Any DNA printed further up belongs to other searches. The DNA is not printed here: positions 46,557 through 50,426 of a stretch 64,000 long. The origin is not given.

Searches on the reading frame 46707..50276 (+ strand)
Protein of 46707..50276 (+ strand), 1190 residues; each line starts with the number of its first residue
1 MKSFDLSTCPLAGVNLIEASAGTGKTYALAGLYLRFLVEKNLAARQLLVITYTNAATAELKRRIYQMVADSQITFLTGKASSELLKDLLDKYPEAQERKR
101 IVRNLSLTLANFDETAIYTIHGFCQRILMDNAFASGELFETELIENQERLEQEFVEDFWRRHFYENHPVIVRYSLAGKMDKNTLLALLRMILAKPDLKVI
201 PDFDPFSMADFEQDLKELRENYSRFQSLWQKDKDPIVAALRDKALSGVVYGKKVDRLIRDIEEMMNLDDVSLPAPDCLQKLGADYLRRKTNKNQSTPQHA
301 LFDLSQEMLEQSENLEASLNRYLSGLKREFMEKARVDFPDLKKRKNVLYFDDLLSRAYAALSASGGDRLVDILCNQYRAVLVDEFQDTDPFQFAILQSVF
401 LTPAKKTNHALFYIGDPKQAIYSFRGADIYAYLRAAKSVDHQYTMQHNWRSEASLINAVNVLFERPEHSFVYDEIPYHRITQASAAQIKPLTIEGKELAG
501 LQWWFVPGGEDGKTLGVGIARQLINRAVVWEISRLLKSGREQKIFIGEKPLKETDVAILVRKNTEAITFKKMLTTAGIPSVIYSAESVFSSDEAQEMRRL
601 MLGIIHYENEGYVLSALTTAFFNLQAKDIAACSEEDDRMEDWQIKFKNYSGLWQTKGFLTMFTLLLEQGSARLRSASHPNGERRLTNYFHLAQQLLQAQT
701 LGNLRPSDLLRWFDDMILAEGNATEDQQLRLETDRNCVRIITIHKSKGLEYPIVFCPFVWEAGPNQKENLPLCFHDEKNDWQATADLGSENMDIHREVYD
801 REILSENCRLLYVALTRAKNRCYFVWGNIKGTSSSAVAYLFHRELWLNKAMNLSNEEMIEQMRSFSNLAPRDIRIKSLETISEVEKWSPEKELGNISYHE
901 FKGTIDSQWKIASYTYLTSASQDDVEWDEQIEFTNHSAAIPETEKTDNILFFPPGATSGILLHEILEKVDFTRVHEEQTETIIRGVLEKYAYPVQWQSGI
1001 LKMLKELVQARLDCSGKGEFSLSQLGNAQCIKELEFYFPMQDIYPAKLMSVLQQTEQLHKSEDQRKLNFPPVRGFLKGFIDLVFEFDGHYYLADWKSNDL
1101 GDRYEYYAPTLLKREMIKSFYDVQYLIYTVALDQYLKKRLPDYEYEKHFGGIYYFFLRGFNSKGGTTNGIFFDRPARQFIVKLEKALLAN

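Call 76: search_protein_families(library=pfam, proteins=[window:46707-50276:+], max_evalue=0.0001)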
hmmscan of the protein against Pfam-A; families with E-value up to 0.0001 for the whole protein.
window:46707-50276:+ (1190 aa): 5 families
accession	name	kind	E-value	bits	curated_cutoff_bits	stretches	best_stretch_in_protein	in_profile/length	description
PF00580.27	UvrD-helicase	-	8.7e-50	170.3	23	1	9-438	10-269/271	UvrD/REP helicase N-terminal domain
PF13361.12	UvrD_C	-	9.6e-22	78.3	25.6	1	725-826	274-347/350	UvrD-like helicase C-terminal domain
PF13538.12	UvrD_C_2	-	6.5e-12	45.6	27.4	1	738-763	2-29/52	UvrD-like helicase C-terminal domain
PF13245.12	AAA_19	-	1.2e-10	42.1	25.1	0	375-425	90-134/134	AAA domain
PF12705.13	PDDEXK_1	-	8e-05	23.1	22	0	957-1158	36-190/247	PD-(D/E)XK nuclease superfamily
